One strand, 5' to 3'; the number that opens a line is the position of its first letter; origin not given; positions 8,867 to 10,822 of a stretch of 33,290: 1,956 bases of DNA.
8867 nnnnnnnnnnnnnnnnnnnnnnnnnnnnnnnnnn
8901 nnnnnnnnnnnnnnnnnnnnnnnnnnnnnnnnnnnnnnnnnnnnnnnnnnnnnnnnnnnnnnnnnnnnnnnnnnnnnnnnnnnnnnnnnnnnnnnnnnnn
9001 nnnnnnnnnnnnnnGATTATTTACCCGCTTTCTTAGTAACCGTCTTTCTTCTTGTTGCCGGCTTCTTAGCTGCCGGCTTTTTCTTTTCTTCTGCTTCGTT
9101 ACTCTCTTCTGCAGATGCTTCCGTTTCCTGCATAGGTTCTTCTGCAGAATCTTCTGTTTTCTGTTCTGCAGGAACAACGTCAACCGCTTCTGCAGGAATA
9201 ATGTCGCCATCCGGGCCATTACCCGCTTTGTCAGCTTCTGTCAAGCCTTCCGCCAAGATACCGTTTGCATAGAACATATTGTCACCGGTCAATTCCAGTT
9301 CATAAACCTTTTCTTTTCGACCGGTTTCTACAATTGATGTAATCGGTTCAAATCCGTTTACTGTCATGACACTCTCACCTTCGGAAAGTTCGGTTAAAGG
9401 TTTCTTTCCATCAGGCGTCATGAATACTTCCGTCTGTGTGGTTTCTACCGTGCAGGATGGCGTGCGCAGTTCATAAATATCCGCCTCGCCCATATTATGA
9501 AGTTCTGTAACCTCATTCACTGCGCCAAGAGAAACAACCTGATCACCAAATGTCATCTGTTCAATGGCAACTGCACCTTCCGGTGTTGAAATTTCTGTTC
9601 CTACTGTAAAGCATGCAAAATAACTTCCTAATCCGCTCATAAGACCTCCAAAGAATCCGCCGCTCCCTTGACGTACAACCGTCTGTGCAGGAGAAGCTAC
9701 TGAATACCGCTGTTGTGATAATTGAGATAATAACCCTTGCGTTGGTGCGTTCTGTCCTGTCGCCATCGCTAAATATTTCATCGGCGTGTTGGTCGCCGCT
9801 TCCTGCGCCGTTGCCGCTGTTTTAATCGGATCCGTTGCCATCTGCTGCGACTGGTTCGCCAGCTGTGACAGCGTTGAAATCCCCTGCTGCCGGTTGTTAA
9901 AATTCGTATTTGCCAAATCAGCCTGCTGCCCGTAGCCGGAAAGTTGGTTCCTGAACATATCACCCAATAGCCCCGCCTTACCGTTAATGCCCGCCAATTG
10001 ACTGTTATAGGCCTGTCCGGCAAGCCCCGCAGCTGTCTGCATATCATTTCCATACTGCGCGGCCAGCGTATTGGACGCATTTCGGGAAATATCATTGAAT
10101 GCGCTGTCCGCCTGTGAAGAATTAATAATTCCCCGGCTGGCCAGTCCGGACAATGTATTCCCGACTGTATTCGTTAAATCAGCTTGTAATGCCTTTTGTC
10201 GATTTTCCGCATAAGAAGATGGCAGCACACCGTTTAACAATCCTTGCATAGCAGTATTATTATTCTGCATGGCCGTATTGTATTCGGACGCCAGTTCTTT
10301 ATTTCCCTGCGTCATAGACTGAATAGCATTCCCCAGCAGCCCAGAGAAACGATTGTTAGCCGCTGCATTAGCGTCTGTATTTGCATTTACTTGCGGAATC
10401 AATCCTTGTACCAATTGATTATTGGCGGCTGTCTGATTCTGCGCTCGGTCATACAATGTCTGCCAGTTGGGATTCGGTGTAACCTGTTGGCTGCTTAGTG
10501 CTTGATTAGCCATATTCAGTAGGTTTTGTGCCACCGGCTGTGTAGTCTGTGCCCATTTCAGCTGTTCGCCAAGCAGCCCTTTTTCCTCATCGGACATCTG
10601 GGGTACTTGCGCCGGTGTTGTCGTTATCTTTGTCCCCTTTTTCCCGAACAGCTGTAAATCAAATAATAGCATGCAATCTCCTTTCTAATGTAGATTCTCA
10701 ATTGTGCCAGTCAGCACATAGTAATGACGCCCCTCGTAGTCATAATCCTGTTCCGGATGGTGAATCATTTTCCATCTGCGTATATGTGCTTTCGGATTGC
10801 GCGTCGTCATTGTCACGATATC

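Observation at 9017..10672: Virion protein with a Hint (bacterial intein-like) autoprocessing domain lacking the C-terminal His-Asn, followed by an acidic linker and a lysine-rich basic tail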

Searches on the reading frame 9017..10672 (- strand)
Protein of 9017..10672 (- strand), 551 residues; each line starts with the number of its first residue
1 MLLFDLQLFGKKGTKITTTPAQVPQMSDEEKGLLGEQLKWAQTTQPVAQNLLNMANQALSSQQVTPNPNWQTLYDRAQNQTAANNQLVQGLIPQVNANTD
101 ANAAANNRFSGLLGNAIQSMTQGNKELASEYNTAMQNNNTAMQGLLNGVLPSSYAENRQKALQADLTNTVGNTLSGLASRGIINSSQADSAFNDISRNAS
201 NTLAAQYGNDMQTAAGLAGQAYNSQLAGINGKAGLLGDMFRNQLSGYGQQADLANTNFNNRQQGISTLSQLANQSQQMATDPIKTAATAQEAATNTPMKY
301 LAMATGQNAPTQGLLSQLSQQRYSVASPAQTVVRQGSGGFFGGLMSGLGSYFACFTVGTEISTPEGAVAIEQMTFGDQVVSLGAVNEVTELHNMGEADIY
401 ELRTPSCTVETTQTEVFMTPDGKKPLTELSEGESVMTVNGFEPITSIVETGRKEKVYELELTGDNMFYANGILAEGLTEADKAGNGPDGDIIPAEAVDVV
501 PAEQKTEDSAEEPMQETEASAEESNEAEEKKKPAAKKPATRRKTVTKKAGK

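Call 3: search_protein_families(library=pfam, proteins=[window:9017-10672:-], max_evalue=10)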
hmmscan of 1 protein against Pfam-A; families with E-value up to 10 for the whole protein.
window:9017-10672:- (551 aa): 3 families
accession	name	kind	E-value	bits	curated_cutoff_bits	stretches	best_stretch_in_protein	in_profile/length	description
PF13403.11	Hint_2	-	1.2e-09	39.2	28.4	2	354-382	2-30/147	Hint domain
PF01079.26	Hint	-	0.14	12.1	29.7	0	351-389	10-49/213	Hint module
PF18738.6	HEPN_DZIP3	-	0.2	11.8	27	1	239-291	86-139/144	DZIP3/ hRUL138-like HEPN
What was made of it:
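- On Hint (Hedgehog/intein) fold superfamily: Pfam Hint_2 39.2 bits against cutoff 28.4 (call 3).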

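Call 4: search_protein_families(library=phrogs, proteins=[window:9017-10672:-], max_evalue=0.01)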
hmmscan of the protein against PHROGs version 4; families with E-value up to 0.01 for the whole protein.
window:9017-10672:- (551 aa): 1 family
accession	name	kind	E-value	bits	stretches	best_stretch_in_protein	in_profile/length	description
phrog_30808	-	unknown function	5.7e-05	23.1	1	209-311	84-186/397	-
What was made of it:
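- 9701..10591 (-): Residues 28-324: all-helical, N/Q-rich domain (helices 28-61, 70-146, 152-179, 185-324). This is the conserved core of the family. PHROG 30808, function unknown (call 4).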

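Call 5: search_solved_structures(query=window:9017-10672:-, max_evalue=10, show_alignments=3)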
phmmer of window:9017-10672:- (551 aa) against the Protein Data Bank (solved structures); distinct sequences matched with E-value up to 10: 7.
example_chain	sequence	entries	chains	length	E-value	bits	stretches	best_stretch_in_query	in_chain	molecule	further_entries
6qaz_A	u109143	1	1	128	8.2e-05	24.9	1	357-474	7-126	cyanophage-like gp41-1 intein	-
6frh_A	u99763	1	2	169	0.00059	22.1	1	441-484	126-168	Replicative DNA helicase,Replicative DNA helicase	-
6frg_A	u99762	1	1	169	0.00067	21.9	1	441-484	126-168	Replicative DNA helicase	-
6fre_A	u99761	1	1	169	0.00091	21.5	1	441-484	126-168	Replicative DNA helicase,Replicative DNA helicase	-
6riz_A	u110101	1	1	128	0.0015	20.8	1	357-474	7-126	gp41-1 intein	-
7qil_A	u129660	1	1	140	0.002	20.3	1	387-474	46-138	DnaE intein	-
1mi8_A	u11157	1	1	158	0.075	15.2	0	376-442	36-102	DnaB intein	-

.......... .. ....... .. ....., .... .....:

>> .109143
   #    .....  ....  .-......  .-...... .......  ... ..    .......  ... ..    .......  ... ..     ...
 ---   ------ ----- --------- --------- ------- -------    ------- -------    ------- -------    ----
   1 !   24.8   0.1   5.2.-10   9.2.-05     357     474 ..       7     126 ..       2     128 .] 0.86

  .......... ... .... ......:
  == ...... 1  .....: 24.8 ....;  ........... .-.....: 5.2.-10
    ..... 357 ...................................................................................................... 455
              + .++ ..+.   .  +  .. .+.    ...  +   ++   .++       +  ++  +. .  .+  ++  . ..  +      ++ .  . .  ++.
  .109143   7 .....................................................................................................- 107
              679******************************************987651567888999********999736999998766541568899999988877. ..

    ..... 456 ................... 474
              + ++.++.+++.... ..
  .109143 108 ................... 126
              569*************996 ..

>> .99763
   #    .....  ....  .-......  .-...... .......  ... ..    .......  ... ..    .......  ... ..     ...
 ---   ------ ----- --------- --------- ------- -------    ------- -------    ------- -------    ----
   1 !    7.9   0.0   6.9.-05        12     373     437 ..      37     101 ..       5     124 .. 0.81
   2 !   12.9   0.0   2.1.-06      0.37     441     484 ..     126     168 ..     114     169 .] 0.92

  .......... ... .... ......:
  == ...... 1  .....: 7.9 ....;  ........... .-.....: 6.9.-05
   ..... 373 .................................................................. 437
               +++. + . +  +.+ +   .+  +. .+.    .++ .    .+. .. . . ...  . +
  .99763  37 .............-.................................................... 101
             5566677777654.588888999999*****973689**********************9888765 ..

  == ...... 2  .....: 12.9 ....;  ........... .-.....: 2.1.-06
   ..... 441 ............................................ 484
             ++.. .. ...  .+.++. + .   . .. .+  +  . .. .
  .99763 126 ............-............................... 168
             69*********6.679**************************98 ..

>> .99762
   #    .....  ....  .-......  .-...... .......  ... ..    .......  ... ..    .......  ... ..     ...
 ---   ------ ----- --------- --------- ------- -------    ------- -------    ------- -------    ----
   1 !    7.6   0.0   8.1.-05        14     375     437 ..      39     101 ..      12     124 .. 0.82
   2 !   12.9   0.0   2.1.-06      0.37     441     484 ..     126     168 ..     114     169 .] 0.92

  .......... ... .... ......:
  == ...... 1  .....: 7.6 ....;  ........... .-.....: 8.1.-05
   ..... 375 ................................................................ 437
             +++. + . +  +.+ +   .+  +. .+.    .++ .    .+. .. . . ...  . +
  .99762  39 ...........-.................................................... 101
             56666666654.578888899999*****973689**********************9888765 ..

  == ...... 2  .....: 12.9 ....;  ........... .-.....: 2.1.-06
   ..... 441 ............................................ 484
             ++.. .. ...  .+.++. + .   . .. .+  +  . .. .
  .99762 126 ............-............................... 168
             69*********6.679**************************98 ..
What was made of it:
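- Checked: Pfam Hint_2 scores 39.2 bits against a cutoff of 28.4, E=1.2e-9 (call 3). phmmer finds the gp41-1 mini-intein at 8e-5 (call 5).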

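Call 7: search_dna_similar(query=window:9017-10672:-, collection=phages, mode=protein, max_rows=30)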
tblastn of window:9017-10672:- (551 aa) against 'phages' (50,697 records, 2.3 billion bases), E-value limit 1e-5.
No match.

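Call 8: find_homologous_proteins(query=window:9017-10672:-)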
Query window:9017-10672:- (551 aa): 520 proteins with E <= 0.001 among 8000 candidates; the best 120 are listed.
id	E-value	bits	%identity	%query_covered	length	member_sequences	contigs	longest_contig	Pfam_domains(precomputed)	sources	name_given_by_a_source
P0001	0.0e+0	1164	98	100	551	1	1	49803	PF13403.12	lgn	-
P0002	0.0e+0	1158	98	100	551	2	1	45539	PF13403.12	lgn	-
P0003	0.0e+0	1152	98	100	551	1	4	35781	PF13403.12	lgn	-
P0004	0.0e+0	1151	97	100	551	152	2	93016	PF13403.12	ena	-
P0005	0.0e+0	1151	97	100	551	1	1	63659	PF13403.12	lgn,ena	-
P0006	0.0e+0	1148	98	100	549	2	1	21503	PF13403.12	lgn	-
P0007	0.0e+0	1148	97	100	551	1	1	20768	PF13403.12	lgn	-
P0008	0.0e+0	1145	98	100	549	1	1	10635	PF13403.12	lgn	-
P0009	0.0e+0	1144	97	100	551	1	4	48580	PF13403.12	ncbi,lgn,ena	-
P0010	0.0e+0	1143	97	100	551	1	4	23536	PF13403.12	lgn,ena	-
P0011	0.0e+0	1142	97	100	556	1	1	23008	PF13403.12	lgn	-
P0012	0.0e+0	1141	97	100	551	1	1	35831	PF13403.12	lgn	-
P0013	0.0e+0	1141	97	100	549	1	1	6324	PF13403.12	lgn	-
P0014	0.0e+0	1139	97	100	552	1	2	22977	PF13403.12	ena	-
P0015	0.0e+0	1139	97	100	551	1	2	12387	PF13403.12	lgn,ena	-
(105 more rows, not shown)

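Call 17: search_protein_representatives(protein=window:9017-10672:-)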
Query: 551 residues. Proteins with E-value up to 0.001 (for the whole library): 444; up to 1e-10: 153; up to 1e-30: 35. The best 150 are listed.
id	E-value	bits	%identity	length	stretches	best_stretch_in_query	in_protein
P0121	1.9e-175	600.9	61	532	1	2-489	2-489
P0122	3.9e-127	441.6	52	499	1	1-485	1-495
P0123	1.9e-119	416.2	96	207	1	345-551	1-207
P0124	1.2e-105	370.8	43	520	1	1-524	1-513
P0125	5.2e-102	358.7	46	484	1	3-481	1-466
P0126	4.8e-87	309.4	42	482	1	1-485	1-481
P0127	3.1e-79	283.6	56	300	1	1-298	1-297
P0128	1.9e-78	281.0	50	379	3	263-477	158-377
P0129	7.7e-51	190.0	46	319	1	1-353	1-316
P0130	5.7e-48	180.5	37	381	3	248-476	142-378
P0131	6.7e-45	170.4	35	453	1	4-476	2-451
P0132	1.1e-44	169.6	38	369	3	259-477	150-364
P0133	1.1e-42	163.0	37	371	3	262-476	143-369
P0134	4.9e-42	160.9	33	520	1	12-476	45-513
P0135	1.3e-40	156.2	48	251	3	140-231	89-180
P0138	1.1e-37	146.6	34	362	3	270-481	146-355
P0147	1.8e-34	136.0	33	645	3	198-476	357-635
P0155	1.4e-31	126.5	34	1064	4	353-473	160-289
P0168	1.6e-27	113.1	30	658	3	186-474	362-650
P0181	3.3e-25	105.4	38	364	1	3-353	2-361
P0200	3.4e-20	88.9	33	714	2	247-477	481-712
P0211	1.1e-17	80.6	28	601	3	353-541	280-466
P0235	8.9e-15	71.0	31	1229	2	124-221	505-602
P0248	1.7e-12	63.5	55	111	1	418-482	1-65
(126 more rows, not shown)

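Call 35: find_encoding_contigs(protein=P0181, flank=10000, max_places=2)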
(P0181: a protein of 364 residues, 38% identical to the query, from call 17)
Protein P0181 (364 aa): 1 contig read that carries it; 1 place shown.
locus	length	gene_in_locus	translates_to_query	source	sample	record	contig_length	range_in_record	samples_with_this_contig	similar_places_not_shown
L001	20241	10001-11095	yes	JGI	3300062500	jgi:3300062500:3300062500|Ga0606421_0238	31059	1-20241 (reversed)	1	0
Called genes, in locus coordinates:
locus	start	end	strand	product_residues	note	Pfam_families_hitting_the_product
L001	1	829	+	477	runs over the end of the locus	PF04466:Terminase_3 (weak), PF03237:Terminase_6N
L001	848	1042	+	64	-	-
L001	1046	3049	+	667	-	PF16510:P22_portal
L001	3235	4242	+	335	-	-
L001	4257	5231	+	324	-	PF13252:Phage_capsid_3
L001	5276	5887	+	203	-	-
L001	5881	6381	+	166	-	-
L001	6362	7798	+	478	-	-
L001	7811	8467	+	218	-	-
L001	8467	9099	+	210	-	PF13385:Laminin_G_3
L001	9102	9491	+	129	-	-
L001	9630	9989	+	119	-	-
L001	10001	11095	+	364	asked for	-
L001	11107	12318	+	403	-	-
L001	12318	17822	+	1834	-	PF18812:PBECR3, PF18857:LPD38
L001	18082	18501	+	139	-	PF05105:Phage_holin_4_1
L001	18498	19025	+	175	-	PF01520:Amidase_3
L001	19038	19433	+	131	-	-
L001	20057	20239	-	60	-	?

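Call 44: find_encoding_contigs(protein=P0131, flank=10000, max_places=2)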
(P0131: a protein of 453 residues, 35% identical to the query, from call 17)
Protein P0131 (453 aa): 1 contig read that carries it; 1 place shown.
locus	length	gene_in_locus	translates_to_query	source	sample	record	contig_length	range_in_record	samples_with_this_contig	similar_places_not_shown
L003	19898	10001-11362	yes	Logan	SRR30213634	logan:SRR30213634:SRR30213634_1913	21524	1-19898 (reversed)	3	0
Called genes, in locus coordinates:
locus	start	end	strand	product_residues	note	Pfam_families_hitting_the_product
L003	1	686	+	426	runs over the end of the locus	PF03237:Terminase_6N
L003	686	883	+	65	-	-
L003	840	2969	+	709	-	PF23899:SU10_portal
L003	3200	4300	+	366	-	-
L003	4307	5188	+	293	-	PF17236:SU10_MCP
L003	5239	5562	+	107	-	-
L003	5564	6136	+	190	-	PF24175:SU10_adaptor (weak)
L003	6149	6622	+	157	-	-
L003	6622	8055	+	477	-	-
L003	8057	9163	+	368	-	-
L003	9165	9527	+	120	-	-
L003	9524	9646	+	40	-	-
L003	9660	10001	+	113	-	-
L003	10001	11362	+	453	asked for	PF13403:Hint_2 (weak)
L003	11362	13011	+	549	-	-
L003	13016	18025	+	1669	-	-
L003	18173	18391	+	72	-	-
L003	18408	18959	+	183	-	PF01520:Amidase_3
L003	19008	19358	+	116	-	-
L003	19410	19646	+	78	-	-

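Call 52: search_protein_families(library=pfam, proteins=[P0121, P0248, P0235, P0200, P0147, P0168, P0124, P0155, P0211], max_evalue=0.01)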
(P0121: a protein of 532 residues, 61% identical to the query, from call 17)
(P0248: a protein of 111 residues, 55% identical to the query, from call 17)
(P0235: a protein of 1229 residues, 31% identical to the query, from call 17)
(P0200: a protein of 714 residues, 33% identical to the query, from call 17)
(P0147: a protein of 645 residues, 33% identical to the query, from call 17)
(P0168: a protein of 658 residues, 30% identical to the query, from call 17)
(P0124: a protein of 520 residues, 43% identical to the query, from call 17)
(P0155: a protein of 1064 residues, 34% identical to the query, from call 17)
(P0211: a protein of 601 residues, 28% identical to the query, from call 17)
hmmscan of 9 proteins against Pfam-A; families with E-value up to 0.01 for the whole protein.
P0121 (532 aa): 4 families
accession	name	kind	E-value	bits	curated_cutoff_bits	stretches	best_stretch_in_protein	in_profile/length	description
PF13403.11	Hint_2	-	1.1e-07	32.8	28.4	1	354-382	2-30/147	Hint domain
PF12949.13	HeH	-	0.001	19.2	28.9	1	500-530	4-34/35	HeH/LEM domain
PF07498.18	Rho_N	-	0.002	18.5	24.9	1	496-529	1-35/43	Rho termination factor, N-terminal domain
PF14890.11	Intein_splicing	-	0.007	16.6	35.8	0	397-474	114-153/155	Intein splicing domain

P0248 (111 aa): 3 families
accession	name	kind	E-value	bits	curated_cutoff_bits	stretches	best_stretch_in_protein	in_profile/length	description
PF12949.13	HeH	-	0.00099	19.2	28.9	1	83-111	7-35/35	HeH/LEM domain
PF09124.16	Endonuc-dimeris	-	0.0011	19.5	22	1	76-108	12-44/54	T4 recombination endonuclease VII, dimerisation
PF14890.11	Intein_splicing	-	0.0034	17.7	35.8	1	24-56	120-152/155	Intein splicing domain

P0235 (1229 aa): 3 families
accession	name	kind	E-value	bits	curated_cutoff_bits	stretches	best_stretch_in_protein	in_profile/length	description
PF13403.11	Hint_2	-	1.3e-05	26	28.4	1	1100-1131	2-33/147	Hint domain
PF07591.16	PT-HINT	-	8.8e-05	23.2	27.7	1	1107-1225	2-128/137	Pretoxin HINT domain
PF01079.26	Hint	-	0.00025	21.1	29.7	1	1098-1141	11-55/213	Hint module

P0200 (714 aa): 4 families
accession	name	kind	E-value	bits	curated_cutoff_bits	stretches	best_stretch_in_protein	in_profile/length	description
PF01079.26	Hint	-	1.1e-06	28.8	29.7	1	583-626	11-55/213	Hint module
PF13403.11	Hint_2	-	0.0017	19.2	28.4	1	585-620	2-37/147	Hint domain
PF07591.16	PT-HINT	-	0.0026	18.5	27.7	1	592-709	2-127/137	Pretoxin HINT domain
PF14890.11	Intein_splicing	-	0.0097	16.2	35.8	0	678-707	122-151/155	Intein splicing domain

P0147 (645 aa): 4 families
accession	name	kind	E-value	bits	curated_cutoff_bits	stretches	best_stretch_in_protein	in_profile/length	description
PF05203.21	Hom_end_hint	-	1.7e-08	35.2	32.1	1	514-573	1-59/228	Hom_end-associated Hint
PF01079.26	Hint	-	0.00037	20.6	29.7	1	513-553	12-53/213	Hint module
PF14623.11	Vint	-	0.0027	18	27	1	514-581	2-66/166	Hint-domain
PF04108.17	ATG17_like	-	0.0063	16.5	43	0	56-227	131-293/355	Autophagy protein ATG17-like domain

P0168 (658 aa): 2 families
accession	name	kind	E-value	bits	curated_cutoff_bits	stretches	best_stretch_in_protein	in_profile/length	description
PF07591.16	PT-HINT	-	0.0053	17.4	27.7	0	539-639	6-117/137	Pretoxin HINT domain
PF13403.11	Hint_2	-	0.0085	16.9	28.4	0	528-558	2-32/147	Hint domain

P0124 (520 aa): 1 family
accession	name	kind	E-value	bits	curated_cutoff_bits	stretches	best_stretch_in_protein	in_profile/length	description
PF13403.11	Hint_2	-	2.8e-07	31.5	28.4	1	349-384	2-37/147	Hint domain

P0155 (1064 aa): 5 families
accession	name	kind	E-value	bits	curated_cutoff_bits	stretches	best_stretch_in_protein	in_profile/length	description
PF07591.16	PT-HINT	-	3.6e-44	150.8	27.7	4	441-563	3-128/137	Pretoxin HINT domain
PF13403.11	Hint_2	-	8.8e-28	98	28.4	4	26-62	2-38/147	Hint domain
PF14890.11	Intein_splicing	-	1.6e-25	90.1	35.8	2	453-526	18-99/155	Intein splicing domain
PF01079.26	Hint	-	1e-21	78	29.7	4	22-92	9-84/213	Hint module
PF04280.21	Tim44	-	1.6e-10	41.7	29.6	1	840-932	14-102/147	Tim44-like domain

P0211 (601 aa): 4 families
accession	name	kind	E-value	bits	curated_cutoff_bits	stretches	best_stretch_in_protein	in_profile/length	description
PF07591.16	PT-HINT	-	1.7e-27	96.7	27.7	3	21-142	2-130/137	Pretoxin HINT domain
PF13403.11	Hint_2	-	1e-25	91.3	28.4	3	14-57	2-43/147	Hint domain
PF14890.11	Intein_splicing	-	3.7e-14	53.2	35.8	1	156-233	8-93/155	Intein splicing domain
PF01079.26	Hint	-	2.8e-07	30.8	29.7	0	139-175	8-45/213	Hint module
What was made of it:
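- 9020..9091 (-): Residues 528-551: basic tail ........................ (net +9). DNA-binding-like by composition only, and confined to this clade. The sister-lineage tails of P0121 and P0248 give weak, sub-threshold HeH/Rho_N hits (call 52).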

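Call 55: predict_structure(alignment_id=A2)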
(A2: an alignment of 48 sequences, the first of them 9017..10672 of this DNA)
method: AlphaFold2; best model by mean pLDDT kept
length: 551 residues; sequences in the alignment: 48
mean_pLDDT: 74.0   pTM: 0.39
mean pLDDT of the five models: 74.0, 73.4, 72.7, 69.4, 68.9
residues with pLDDT >= 90: 178; 70-90: 172; 50-70: 91; < 50: 110
segments of 3 or more residues with pLDDT < 50: 1-22, 327-350, 487-512, 514-551
pLDDT, mean of each block of 10 residues (from residue 1): 41 40 62 70 68 70 61 77 78 84 87 91 94 94 90 84 82 72 61 76 82 88 91 91 88 84 76 71 69 68 64 62 50 32 37 88 98 98 96 95 98 97 97 98 98 97 96 93 61 37 37 39 41 42 35 33
secondary structure, 60 per line:
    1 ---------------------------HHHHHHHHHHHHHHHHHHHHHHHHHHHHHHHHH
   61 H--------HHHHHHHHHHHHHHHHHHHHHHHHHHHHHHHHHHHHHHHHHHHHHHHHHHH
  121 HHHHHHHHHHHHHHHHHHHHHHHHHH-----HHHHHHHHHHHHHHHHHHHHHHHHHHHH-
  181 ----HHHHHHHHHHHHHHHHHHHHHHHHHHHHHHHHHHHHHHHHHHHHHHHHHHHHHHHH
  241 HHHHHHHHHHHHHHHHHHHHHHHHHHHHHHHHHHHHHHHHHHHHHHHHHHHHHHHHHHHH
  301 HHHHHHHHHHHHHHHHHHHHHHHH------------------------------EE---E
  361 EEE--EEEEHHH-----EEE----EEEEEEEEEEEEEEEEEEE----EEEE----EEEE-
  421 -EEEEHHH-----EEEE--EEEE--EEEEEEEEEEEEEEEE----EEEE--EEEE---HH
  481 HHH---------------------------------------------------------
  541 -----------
elements in order: H28-61 H70-146 H152-179 H185-324 E360-363 E366-369 E378-380 E385-403 E408-411 E416-419 E422-425 E434-437 E440-443 E446-461 E466-469 E472-475 H479-483
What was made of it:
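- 9701..10591 (-): AF2 full-length model, block pLDDT roughly 60-94 in this region (call 55).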
